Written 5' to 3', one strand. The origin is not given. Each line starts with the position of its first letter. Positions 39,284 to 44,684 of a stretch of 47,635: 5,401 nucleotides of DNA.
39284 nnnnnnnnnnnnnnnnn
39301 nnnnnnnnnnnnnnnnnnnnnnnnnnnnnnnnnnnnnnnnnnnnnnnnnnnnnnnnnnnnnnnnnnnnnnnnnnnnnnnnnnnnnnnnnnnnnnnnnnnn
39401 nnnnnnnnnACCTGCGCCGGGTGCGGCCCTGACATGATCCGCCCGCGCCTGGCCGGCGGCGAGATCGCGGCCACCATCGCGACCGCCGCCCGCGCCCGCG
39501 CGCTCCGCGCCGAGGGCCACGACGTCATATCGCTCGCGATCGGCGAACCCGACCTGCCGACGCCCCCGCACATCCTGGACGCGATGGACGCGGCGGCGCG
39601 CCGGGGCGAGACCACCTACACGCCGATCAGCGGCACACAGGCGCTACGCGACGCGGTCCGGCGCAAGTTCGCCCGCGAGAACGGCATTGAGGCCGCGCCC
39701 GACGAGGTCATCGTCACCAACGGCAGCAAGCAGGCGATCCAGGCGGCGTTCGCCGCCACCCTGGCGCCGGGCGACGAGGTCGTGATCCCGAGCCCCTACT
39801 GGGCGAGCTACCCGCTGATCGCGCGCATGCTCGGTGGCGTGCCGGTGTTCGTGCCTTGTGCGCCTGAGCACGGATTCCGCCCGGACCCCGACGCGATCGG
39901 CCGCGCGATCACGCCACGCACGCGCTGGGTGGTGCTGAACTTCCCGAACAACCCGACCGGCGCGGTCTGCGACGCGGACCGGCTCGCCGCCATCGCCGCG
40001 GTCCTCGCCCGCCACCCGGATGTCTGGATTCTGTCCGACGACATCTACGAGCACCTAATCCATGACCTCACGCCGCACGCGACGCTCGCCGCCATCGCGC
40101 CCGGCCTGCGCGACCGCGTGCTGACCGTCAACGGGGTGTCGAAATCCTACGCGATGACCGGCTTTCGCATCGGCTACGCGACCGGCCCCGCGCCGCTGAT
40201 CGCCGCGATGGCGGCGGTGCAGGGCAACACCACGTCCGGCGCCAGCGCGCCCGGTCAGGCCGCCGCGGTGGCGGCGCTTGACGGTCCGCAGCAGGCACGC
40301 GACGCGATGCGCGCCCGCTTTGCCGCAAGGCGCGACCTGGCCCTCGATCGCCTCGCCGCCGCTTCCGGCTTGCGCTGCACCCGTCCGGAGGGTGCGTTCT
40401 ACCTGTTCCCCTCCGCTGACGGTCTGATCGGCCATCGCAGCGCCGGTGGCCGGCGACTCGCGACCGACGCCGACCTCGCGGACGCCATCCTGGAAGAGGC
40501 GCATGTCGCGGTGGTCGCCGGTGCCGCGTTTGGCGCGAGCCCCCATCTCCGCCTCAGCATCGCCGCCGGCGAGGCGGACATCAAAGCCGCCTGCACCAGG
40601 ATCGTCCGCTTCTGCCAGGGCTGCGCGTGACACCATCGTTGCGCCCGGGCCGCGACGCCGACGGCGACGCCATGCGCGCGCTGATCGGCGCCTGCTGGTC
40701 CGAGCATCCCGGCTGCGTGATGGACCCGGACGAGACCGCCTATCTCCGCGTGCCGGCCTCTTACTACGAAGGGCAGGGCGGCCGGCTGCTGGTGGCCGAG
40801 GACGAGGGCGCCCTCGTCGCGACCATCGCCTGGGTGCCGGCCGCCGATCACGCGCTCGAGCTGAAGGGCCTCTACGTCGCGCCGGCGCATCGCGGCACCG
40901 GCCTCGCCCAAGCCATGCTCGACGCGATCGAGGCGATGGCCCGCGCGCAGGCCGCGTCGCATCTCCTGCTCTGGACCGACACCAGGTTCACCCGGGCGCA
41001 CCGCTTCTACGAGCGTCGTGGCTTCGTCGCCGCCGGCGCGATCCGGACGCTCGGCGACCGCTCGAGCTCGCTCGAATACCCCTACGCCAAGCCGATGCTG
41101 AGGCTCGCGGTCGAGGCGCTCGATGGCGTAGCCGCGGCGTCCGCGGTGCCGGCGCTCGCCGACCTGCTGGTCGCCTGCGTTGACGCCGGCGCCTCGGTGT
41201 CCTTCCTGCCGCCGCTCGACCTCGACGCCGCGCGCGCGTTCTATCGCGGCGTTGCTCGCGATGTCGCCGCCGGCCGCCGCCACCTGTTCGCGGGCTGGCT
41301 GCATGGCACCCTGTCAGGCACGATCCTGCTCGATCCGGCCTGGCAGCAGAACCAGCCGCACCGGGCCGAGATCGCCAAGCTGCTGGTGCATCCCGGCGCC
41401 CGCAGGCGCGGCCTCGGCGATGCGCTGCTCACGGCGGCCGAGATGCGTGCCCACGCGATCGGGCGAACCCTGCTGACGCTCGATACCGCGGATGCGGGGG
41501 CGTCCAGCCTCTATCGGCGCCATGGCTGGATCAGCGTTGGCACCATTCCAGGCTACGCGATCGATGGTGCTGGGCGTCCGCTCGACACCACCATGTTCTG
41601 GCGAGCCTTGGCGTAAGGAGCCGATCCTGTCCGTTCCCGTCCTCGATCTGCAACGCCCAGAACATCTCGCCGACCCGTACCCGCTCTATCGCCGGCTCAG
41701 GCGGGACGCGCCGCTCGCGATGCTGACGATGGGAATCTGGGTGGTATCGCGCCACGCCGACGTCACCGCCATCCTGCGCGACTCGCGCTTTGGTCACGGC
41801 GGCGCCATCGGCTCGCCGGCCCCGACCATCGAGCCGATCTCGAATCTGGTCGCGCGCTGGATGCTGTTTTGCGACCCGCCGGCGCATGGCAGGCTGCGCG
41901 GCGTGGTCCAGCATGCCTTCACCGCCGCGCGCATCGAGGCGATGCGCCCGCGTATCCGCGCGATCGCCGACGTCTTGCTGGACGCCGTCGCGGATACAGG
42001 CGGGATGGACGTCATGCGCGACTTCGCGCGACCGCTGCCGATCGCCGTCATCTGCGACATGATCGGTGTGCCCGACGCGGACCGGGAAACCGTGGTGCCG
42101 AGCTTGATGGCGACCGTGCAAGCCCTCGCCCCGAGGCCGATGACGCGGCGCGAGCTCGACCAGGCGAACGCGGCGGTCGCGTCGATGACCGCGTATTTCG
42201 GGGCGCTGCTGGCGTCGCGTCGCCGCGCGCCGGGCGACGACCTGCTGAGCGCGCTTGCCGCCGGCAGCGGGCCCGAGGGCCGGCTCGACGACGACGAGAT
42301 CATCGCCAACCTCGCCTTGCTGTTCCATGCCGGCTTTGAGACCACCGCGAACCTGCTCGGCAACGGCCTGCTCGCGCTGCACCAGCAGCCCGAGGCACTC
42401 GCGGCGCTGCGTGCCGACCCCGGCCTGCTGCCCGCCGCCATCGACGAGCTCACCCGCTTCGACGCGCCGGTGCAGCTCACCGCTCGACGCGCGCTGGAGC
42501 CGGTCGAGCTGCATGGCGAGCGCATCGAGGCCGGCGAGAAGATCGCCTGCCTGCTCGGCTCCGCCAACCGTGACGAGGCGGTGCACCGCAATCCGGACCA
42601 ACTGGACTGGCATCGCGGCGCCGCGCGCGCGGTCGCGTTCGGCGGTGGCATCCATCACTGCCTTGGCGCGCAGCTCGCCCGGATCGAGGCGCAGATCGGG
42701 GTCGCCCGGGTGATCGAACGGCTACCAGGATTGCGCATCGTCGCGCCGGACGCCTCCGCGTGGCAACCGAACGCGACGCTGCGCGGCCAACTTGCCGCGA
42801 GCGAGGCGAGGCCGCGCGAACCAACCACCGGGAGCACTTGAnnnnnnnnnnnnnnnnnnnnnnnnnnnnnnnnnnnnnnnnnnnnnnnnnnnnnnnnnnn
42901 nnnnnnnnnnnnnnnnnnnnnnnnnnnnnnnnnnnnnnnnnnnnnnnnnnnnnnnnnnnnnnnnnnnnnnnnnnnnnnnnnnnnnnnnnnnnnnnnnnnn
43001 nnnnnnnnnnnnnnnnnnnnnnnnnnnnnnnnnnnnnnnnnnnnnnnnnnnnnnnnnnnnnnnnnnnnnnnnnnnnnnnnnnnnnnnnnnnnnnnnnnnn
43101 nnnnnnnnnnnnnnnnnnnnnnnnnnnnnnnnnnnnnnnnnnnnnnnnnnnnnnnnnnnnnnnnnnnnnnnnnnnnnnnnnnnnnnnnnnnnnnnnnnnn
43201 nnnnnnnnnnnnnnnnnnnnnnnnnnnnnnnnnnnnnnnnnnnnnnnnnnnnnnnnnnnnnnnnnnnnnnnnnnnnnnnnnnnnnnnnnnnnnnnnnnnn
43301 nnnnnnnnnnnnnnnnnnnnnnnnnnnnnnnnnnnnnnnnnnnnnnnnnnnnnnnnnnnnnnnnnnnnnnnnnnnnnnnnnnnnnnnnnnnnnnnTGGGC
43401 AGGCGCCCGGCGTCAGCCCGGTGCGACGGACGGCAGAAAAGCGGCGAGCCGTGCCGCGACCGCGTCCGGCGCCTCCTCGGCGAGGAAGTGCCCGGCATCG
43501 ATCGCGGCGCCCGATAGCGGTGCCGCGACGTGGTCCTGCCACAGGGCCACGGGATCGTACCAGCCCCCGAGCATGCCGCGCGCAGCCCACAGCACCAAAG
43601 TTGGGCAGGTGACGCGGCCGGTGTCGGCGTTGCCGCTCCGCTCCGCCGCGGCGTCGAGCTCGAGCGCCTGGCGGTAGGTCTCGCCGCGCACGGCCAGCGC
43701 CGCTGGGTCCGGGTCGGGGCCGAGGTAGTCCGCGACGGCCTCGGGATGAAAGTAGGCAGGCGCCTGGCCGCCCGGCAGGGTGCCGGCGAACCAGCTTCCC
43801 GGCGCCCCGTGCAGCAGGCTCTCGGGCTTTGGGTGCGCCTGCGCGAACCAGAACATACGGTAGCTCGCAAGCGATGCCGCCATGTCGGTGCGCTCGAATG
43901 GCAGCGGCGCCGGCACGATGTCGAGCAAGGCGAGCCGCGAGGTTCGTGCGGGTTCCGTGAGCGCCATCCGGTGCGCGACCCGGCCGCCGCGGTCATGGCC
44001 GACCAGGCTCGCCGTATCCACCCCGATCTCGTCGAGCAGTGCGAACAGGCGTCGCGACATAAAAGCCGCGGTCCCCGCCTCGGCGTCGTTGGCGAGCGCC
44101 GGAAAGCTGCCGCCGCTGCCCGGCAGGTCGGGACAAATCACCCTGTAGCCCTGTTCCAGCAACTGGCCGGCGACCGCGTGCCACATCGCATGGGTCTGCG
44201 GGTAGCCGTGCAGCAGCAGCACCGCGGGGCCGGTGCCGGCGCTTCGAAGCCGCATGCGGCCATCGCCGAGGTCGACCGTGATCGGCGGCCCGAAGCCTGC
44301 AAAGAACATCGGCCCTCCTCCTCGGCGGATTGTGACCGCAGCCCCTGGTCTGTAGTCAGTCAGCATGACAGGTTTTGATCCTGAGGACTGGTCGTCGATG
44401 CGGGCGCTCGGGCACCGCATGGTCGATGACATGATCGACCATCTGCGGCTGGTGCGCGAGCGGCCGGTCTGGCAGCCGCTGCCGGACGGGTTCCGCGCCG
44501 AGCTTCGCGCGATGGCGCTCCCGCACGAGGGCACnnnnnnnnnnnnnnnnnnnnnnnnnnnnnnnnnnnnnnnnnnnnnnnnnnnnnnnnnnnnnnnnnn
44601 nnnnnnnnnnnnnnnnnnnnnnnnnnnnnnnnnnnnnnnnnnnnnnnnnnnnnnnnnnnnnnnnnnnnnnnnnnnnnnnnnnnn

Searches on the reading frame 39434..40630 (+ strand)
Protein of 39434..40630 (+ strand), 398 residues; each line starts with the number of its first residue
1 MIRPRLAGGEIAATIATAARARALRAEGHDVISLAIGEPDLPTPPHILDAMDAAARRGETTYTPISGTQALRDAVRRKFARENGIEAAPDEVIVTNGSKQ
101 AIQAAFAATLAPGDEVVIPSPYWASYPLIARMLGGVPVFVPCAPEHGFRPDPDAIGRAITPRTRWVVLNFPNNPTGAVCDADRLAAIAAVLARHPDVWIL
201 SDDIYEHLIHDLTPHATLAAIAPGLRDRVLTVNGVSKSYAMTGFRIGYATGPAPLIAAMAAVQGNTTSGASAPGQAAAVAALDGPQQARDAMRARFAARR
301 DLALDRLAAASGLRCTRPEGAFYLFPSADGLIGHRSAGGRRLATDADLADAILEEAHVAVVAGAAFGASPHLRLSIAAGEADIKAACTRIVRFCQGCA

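Call 8: search_protein_families(library=pfam, proteins=[window:39434-40630:+], max_evalue=0.001)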
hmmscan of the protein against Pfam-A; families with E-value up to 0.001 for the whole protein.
window:39434-40630:+ (398 aa): 3 families
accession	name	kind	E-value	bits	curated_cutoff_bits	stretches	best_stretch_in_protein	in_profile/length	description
PF00155.27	Aminotran_1_2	-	7.8e-79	265.9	19.7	1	30-390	2-361/361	Aminotransferase class I and II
PF01041.23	DegT_DnrJ_EryC1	-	4.6e-10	39.7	19.8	1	92-189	42-136/360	DegT/DnrJ/EryC1/StrS aminotransferase family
PF00266.25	Aminotran_5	-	9.8e-06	25.2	21.5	1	71-188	44-165/371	Aminotransferase class-V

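Call 13: search_protein_families(library=ncbifam, proteins=[window:39434-40630:+], max_evalue=0.01)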
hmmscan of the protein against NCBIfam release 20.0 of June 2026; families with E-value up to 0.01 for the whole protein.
window:39434-40630:+ (398 aa): 83 families (the best 25 are shown)
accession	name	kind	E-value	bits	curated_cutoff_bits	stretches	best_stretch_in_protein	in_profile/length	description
NF004769.0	PRK06107.1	equivalog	1.8e-133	445.2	617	1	12-392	16-396/402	aspartate transaminase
NF041091.1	asp_aminotase_Arch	equivalog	1.2e-91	307.3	550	1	12-394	10-375/376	aspartate aminotransferase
NF041364.1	GntC_guanitoxin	equivalog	2.4e-87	293.1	415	1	32-393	1-356/356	guanitoxin biosynthesis PLP-dependent (S)-gamma-hydroxy-L-arginine cyclodehydratase GntC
NF005817.0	PRK07683.1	equivalog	7.5e-81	271.8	575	1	24-395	23-382/387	aminotransferase A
NF004770.0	PRK06108.1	subfamily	1.6e-76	257.7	422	1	28-395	35-393/396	pyridoxal phosphate-dependent aminotransferase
NF005816.0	PRK07682.1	equivalog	9.2e-70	235.2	620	1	24-395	24-384/390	aminotransferase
NF005855.0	PRK07777.1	equivalog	6.3e-67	226.6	553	1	13-329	15-327/391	pyridoxal phosphate-dependent aminotransferase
NF006229.0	PRK08361.1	equivalog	2.1e-66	224.5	624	1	29-390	33-384/391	aspartate aminotransferase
TIGR03540.1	DapC_direct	equivalog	2.5e-66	224.2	593.25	1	22-391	22-381/383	LL-diaminopimelate aminotransferase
NF006230.0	PRK08363.1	equivalog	1.6e-65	221.5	534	1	18-393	19-391/398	alanine aminotransferase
NF004975.0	PRK06348.1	equivalog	3.2e-65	220.6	549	1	21-392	21-381/384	pyridoxal phosphate-dependent aminotransferase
NF006756.0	PRK09276.1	subfamily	3.3e-65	220.5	507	1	22-391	24-383/387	LL-diaminopimelate aminotransferase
NF005601.0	PRK07337.1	equivalog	3.4e-64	217.4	496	1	18-393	24-391/394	pyridoxal phosphate-dependent aminotransferase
NF005588.0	PRK07309.1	equivalog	3.6e-64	217.1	576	1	30-395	31-387/391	pyridoxal phosphate-dependent aminotransferase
NF006488.0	PRK08912.1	equivalog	5.8e-61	206.5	498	1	25-393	22-383/387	aminotransferase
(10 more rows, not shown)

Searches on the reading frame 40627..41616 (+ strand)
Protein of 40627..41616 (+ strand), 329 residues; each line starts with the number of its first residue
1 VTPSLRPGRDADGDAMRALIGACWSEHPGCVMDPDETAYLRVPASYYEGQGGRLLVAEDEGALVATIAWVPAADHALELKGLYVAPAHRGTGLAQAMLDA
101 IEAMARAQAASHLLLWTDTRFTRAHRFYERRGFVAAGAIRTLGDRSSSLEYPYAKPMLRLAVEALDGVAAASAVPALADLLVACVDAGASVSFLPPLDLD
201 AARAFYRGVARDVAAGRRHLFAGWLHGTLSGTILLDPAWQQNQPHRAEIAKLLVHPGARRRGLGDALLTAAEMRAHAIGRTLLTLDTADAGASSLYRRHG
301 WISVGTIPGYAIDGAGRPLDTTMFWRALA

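Call 8: search_protein_families(library=pfam, proteins=[window:40627-41616:+], max_evalue=0.001)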
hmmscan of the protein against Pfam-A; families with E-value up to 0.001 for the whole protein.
window:40627-41616:+ (329 aa): 7 families
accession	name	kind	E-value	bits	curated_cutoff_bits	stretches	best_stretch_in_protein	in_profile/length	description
PF00583.31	Acetyltransf_1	-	6.2e-31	107.5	20.7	2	34-133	15-116/116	Acetyltransferase (GNAT) family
PF13508.13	Acetyltransf_7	-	6e-28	97.5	27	2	51-134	2-83/84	Acetyltransferase (GNAT) domain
PF13673.13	Acetyltransf_10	-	1.8e-16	60.7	23.6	2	52-138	31-112/128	Acetyltransferase (GNAT) domain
PF08445.16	FR47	-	3.3e-11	43.4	22.1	1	62-135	8-79/86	FR47-like protein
PF13527.13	Acetyltransf_9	-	3.2e-09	37.3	25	1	6-133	3-124/127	Acetyltransferase (GNAT) domain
PF14542.12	Acetyltransf_CG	-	6.2e-07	29.9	30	1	57-108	5-56/80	GCN5-related N-acetyl-transferase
PF13880.12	Acetyltransf_13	-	0.001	19.3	22.8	0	82-102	10-30/69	ESCO1/2 acetyl-transferase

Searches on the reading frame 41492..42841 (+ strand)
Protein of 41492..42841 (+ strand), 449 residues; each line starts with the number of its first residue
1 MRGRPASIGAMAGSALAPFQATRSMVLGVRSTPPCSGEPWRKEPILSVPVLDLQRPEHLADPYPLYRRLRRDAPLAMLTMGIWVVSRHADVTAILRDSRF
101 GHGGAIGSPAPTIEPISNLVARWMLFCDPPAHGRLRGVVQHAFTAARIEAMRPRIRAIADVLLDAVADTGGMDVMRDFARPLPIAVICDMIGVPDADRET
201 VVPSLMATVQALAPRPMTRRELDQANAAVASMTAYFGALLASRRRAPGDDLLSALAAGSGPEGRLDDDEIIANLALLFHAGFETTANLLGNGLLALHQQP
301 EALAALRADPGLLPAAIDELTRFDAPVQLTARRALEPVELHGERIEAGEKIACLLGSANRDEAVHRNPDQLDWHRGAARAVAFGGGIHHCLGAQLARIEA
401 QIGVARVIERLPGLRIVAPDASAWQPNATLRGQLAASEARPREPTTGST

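Call 8: search_protein_families(library=pfam, proteins=[window:41492-42841:+], max_evalue=0.001)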
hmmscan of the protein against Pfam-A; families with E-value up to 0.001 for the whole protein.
window:41492-42841:+ (449 aa): 1 family
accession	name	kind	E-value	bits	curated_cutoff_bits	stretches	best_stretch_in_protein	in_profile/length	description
PF00067.27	p450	-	8.2e-23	81.3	22.8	1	228-410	212-431/462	Cytochrome P450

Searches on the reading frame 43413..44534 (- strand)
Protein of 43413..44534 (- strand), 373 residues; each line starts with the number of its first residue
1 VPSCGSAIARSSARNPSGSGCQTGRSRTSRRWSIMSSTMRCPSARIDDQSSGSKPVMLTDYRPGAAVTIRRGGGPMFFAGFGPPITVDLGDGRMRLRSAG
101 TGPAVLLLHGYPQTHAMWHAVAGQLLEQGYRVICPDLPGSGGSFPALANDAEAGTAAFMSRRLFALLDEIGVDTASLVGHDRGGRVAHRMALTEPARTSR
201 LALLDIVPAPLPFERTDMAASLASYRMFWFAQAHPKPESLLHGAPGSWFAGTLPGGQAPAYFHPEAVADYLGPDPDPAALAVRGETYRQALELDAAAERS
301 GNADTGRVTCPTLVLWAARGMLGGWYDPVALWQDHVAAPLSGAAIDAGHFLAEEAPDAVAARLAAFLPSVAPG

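Call 8: search_protein_families(library=pfam, proteins=[window:43413-44534:-], max_evalue=0.001)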
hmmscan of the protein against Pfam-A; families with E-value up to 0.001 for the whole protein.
window:43413-44534:- (373 aa): 4 families
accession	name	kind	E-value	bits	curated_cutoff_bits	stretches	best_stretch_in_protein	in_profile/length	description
PF00561.26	Abhydrolase_1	-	3.2e-24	86.4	25.8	1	103-356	1-245/245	alpha/beta hydrolase fold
PF12697.13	Abhydrolase_6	-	8e-15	56.5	26.3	1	105-361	1-216/217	Alpha/beta hydrolase family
PF07224.18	Chlorophyllase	-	2.2e-06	27.1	26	1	98-196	38-139/301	Chlorophyllase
PF12146.15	Hydrolase_4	-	8.8e-05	22.3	27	1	104-204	6-107/239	Serine aminopeptidase, S33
